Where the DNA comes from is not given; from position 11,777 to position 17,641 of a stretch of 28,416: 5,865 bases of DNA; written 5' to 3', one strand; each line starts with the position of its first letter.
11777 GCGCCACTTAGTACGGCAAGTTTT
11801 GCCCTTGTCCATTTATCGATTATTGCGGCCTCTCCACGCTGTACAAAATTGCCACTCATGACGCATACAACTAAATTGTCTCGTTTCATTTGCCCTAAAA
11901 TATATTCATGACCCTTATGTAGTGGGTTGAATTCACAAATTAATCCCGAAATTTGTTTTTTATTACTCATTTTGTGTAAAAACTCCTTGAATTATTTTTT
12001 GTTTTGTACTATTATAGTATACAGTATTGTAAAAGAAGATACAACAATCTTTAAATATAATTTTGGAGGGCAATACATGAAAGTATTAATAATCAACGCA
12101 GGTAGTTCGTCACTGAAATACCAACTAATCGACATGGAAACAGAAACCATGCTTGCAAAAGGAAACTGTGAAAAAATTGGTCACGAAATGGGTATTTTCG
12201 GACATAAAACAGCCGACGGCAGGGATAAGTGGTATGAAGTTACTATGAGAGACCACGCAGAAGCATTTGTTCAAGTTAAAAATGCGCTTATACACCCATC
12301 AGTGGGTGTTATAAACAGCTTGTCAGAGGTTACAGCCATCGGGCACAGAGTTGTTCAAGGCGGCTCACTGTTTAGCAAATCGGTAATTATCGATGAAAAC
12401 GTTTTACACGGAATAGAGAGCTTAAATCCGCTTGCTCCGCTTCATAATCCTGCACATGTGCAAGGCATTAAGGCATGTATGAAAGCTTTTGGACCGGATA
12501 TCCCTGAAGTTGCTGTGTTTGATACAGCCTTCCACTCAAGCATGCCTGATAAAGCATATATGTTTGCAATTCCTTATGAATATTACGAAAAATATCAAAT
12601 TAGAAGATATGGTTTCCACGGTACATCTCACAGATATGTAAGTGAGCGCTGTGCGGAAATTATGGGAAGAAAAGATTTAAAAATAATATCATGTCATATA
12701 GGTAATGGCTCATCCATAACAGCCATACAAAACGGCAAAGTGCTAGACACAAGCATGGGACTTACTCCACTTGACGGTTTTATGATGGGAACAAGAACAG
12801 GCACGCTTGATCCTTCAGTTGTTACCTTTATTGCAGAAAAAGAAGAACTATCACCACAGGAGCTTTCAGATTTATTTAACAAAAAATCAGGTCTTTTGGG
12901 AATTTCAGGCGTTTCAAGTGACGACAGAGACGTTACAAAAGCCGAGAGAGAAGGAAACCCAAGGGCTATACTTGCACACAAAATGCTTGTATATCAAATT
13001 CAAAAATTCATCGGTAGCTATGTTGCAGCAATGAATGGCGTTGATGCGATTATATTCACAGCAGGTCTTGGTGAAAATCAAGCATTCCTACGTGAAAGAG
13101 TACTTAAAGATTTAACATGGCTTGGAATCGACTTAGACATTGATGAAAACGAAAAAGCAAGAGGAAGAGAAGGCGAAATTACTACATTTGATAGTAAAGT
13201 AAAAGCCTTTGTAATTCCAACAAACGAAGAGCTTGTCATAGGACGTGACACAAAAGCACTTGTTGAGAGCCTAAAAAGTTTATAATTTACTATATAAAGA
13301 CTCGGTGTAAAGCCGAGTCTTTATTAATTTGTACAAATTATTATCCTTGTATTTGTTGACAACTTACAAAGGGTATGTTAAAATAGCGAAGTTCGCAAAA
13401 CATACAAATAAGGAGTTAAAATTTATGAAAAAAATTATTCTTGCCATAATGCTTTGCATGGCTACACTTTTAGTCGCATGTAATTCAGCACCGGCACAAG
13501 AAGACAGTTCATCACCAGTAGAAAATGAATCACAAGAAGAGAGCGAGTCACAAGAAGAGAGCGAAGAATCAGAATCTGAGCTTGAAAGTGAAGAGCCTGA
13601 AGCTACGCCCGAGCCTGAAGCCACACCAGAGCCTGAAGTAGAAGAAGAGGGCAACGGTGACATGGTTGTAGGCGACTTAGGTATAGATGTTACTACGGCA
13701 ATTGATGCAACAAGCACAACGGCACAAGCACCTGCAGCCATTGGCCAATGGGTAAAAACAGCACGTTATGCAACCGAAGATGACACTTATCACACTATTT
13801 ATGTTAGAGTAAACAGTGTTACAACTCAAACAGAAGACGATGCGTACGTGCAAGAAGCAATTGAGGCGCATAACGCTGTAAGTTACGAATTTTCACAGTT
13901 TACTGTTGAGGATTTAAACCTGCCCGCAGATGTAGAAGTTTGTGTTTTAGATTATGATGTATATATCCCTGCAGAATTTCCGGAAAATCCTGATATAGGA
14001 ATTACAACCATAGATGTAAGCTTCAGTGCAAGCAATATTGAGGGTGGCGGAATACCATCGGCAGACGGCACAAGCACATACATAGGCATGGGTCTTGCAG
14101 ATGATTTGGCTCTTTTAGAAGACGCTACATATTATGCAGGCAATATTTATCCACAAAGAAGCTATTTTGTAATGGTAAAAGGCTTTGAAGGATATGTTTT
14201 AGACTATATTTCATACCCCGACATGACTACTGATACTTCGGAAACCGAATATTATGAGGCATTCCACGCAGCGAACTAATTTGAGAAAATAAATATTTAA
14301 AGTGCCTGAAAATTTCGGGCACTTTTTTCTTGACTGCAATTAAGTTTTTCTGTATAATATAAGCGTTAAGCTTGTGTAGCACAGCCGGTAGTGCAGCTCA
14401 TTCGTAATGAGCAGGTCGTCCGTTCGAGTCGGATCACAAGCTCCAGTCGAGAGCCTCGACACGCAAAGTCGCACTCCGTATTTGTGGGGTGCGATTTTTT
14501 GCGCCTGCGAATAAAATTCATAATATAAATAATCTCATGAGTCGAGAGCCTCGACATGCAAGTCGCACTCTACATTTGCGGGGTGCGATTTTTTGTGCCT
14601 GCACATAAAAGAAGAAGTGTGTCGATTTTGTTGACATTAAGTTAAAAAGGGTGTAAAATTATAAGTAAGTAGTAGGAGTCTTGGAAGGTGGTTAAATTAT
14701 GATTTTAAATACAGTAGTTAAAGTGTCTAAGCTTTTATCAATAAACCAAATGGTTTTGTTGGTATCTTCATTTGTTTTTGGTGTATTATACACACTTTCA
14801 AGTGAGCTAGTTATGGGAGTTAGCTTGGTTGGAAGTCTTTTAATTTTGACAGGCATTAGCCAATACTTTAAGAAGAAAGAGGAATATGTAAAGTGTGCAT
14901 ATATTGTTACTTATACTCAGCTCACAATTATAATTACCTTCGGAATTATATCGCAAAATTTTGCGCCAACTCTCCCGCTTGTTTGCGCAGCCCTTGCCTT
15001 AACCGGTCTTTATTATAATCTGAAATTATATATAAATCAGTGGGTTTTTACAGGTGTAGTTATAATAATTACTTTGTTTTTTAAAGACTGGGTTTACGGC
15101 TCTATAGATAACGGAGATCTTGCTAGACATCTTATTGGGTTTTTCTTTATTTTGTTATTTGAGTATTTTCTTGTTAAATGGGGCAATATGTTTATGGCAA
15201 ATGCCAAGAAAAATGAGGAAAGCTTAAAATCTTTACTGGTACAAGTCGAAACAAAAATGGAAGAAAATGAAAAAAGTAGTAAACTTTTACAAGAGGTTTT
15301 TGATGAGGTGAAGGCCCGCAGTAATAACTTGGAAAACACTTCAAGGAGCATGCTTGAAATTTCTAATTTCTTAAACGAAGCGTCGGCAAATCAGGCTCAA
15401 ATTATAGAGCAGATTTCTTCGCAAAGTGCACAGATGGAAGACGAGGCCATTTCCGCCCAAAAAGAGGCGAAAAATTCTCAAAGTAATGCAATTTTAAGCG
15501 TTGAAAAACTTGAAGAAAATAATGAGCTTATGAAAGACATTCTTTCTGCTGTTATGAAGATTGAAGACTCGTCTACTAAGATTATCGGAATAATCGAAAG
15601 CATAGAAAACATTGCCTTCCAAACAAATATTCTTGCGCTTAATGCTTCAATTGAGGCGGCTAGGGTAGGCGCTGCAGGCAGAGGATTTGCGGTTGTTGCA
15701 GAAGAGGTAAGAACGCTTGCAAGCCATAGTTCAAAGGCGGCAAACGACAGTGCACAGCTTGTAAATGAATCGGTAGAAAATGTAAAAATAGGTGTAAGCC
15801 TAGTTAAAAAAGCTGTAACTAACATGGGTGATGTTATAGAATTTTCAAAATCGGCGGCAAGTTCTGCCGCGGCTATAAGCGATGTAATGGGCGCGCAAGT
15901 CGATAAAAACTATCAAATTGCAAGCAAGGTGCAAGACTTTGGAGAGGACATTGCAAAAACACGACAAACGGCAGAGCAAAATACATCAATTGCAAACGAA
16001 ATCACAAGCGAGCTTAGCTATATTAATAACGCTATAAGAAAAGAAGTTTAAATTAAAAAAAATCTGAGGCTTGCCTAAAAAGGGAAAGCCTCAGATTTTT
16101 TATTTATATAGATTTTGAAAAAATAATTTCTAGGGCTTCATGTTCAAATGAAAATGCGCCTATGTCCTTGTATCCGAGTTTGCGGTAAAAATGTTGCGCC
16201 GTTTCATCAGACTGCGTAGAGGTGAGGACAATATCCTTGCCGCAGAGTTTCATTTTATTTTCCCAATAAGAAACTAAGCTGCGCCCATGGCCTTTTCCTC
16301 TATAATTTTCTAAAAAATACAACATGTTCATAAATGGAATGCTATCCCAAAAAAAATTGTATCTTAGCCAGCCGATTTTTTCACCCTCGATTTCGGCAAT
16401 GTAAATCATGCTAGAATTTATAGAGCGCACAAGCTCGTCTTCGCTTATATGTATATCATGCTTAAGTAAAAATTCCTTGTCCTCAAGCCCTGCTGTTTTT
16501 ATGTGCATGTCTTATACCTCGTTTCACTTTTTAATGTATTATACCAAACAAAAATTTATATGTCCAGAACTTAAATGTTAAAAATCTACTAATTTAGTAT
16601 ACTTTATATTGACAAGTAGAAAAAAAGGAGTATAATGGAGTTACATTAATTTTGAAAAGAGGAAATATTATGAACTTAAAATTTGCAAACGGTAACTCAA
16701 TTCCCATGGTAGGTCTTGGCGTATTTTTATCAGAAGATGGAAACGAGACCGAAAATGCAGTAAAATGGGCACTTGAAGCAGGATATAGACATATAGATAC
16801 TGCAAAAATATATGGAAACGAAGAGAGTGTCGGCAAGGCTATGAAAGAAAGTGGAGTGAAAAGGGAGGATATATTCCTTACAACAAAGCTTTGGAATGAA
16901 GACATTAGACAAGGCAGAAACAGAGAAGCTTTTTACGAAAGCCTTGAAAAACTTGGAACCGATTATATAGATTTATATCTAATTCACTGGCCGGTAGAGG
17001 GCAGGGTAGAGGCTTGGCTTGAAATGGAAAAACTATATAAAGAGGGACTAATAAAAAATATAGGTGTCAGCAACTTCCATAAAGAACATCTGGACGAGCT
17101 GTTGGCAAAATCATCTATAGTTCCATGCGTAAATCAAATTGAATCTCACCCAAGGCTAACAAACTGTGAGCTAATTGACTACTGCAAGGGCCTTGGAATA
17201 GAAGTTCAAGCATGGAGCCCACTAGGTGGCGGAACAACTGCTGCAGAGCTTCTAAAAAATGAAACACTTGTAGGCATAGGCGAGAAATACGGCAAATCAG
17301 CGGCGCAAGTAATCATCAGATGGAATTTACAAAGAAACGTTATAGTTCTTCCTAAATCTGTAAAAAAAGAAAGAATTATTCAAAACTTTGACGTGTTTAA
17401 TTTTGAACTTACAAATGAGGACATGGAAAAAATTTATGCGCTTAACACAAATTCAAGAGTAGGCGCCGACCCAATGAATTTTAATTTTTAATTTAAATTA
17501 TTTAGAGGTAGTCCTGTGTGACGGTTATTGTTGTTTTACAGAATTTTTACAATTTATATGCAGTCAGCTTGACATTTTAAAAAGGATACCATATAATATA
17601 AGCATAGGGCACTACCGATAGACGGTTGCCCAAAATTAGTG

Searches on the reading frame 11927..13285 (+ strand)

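Call 87: search_protein_families(library=pfam, proteins=[window:11927-13285:+], max_evalue=0.00001)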
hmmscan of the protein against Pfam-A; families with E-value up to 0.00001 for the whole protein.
window:11927-13285:+ (452 aa): 1 family
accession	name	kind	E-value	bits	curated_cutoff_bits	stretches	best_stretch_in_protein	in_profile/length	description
PF00871.23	Acetate_kinase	-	1.7e-145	485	22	1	52-439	1-391/392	Acetokinase family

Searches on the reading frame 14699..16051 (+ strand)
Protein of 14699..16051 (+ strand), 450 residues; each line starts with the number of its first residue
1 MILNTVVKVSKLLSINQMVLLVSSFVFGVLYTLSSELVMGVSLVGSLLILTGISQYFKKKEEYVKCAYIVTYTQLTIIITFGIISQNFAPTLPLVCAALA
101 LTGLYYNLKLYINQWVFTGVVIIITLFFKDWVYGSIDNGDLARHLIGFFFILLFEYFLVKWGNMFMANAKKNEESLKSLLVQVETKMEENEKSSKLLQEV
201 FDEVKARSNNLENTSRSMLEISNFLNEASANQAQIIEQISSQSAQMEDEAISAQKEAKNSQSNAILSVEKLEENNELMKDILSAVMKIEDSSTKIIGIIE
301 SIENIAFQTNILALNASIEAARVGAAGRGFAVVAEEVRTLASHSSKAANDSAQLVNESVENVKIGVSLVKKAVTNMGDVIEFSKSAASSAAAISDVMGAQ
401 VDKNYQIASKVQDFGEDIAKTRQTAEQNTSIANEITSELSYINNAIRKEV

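Call 87: search_protein_families(library=pfam, proteins=[window:14699-16051:+], max_evalue=0.00001)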
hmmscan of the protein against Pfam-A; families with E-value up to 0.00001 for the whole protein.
window:14699-16051:+ (450 aa): 1 family
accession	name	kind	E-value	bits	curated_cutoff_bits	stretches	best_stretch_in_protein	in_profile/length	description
PF00015.26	MCPsignal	-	5.4e-32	111.5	34.6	1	266-431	6-171/172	Methyl-accepting chemotaxis protein (MCP) signalling domain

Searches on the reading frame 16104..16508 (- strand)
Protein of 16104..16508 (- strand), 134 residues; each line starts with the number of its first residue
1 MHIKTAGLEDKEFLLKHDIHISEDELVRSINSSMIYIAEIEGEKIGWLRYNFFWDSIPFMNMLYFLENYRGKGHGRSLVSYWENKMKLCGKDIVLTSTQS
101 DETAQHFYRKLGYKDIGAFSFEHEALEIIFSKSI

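Call 31: find_encoding_contigs(protein=window:16104-16508:-, flank=4000, max_places=6)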
Protein window:16104-16508:- (134 aa): no gene with exactly this product is on record in the collection.

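Call 87: search_protein_families(library=pfam, proteins=[window:16104-16508:-], max_evalue=0.00001)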
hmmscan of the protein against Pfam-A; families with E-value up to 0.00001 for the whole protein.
window:16104-16508:- (134 aa): 4 families
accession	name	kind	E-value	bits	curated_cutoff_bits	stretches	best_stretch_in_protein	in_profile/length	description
PF13508.13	Acetyltransf_7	-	3.8e-14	53.3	27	1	33-114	3-83/84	Acetyltransferase (GNAT) domain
PF00583.31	Acetyltransf_1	-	6.9e-14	52.6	20.7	1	27-113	24-116/116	Acetyltransferase (GNAT) family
PF13673.13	Acetyltransf_10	-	1.3e-08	35.3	23.6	1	21-118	17-112/128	Acetyltransferase (GNAT) domain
PF08445.16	FR47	-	9.8e-08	32.3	22.1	1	58-116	22-80/86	FR47-like protein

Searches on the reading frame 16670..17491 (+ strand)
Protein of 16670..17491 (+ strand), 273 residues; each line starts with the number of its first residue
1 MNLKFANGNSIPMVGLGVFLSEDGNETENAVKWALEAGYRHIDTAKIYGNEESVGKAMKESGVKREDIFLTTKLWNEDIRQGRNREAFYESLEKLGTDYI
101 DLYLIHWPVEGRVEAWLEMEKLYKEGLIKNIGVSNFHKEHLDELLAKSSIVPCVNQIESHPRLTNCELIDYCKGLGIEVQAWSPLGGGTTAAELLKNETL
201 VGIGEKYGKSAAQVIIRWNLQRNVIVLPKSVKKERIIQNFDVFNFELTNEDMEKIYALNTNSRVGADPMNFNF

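Call 30: find_encoding_contigs(protein=window:16670-17491:+, flank=3000, max_places=6)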
Protein window:16670-17491:+ (273 aa): no gene with exactly this product is on record in the collection.

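Call 87: search_protein_families(library=pfam, proteins=[window:16670-17491:+], max_evalue=0.00001)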
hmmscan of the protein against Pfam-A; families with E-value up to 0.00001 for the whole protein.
window:16670-17491:+ (273 aa): 1 family
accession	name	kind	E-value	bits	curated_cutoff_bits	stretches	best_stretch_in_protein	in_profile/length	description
PF00248.27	Aldo_ket_red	-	1e-57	195.9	24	1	25-258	19-289/291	Aldo/keto reductase family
